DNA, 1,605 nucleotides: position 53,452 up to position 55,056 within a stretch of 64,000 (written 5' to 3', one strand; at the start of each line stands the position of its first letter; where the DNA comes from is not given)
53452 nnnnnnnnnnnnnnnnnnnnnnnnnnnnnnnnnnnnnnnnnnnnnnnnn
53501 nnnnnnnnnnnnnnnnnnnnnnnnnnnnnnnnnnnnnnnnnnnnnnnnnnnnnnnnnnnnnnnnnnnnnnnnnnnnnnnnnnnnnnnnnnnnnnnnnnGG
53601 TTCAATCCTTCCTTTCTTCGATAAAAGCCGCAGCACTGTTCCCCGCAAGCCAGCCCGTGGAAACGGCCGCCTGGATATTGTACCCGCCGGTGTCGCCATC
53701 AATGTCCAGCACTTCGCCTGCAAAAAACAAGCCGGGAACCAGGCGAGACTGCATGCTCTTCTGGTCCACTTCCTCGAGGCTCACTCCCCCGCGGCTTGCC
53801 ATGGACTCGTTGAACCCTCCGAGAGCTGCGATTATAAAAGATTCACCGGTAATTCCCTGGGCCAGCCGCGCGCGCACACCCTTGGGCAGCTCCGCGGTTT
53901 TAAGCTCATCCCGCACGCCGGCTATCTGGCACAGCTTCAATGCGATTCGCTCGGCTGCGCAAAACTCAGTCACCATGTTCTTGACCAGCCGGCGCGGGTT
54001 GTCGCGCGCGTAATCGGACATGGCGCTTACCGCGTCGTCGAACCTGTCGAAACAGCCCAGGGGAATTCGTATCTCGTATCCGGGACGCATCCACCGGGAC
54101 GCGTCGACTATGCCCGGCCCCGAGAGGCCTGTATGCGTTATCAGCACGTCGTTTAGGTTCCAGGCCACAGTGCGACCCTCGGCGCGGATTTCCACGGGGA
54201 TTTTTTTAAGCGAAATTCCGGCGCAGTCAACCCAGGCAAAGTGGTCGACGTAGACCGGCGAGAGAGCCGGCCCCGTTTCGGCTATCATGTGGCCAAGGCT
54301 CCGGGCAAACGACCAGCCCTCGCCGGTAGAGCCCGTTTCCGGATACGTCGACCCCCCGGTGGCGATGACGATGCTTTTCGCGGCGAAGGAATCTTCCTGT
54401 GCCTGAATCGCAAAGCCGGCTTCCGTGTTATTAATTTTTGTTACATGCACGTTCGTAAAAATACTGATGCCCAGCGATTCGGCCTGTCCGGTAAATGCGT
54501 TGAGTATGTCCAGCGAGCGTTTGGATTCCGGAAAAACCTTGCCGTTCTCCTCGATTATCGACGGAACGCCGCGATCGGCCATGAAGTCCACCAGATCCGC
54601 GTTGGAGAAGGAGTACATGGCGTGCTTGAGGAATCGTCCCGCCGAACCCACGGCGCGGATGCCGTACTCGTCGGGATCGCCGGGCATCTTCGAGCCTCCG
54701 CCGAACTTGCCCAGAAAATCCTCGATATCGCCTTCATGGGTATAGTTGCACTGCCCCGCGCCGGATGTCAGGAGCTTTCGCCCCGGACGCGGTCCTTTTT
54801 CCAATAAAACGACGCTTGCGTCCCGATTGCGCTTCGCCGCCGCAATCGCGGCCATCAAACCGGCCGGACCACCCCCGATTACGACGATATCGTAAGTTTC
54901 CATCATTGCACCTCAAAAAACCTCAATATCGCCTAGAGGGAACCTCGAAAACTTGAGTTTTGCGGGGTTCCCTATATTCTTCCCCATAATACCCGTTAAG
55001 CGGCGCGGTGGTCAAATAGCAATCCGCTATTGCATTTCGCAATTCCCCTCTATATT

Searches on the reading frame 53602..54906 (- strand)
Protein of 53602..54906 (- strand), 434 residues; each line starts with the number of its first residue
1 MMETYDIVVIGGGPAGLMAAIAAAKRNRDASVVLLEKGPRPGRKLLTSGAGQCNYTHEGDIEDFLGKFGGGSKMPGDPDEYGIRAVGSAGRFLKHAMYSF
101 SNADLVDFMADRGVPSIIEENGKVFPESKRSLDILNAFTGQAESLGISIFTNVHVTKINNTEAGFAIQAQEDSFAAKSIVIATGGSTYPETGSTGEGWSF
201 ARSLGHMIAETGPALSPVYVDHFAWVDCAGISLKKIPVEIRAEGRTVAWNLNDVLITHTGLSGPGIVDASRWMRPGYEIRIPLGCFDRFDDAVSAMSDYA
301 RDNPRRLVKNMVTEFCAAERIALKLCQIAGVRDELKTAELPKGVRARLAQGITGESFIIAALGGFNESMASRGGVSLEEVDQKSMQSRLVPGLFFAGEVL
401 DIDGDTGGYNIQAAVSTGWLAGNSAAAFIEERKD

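Call 59: search_protein_families(library=pfam, proteins=[window:53602-54906:-])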
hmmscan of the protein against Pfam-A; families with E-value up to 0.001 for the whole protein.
window:53602-54906:- (434 aa): 13 families
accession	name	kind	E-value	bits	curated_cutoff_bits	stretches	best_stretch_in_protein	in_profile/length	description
PF03486.20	HI0933_like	-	1.5e-76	257.5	50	1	6-423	2-243/244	HI0933-like protein Rossmann domain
PF01266.30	DAO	-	1.7e-12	48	27.9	1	6-45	1-38/353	FAD dependent oxidoreductase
PF13738.12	Pyr_redox_3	-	1.8e-12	47.6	30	2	132-191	81-140/305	Pyridine nucleotide-disulphide oxidoreductase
PF22780.1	HI0933_like_1st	-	4.3e-12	46.6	27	1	213-367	2-162/165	HI0933-like protein barrel and H2TH domain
PF07992.20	Pyr_redox_2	-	2.8e-11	43.8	26.1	1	5-188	1-112/291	Pyridine nucleotide-disulphide oxidoreductase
PF01134.28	GIDA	-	7.2e-10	38.9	22.1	2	6-35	1-28/391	Glucose inhibited division protein A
PF00890.30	FAD_binding_2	-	4.3e-08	33.2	20.4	1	6-54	1-47/414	FAD binding domain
PF13450.12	NAD_binding_8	-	2.5e-07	31.3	21.9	1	9-48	1-38/68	NAD(P)-binding Rossmann-like domain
PF12831.13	FAD_oxidored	-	2.9e-07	30.6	27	1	6-42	1-35/416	FAD dependent oxidoreductase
PF00070.33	Pyr_redox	-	3.9e-05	24.5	22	0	7-39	2-34/82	Pyridine nucleotide-disulphide oxidoreductase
PF13454.12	NAD_binding_9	-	0.00028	21.3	21.8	0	8-45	1-39/155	FAD-NAD(P)-binding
PF05834.18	Lycopene_cycl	-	0.00032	20.3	23.4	1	6-41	1-36/380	Lycopene cyclase protein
PF01946.23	Thi4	-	0.0008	19.1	26.2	0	5-42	18-54/235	Thi4 family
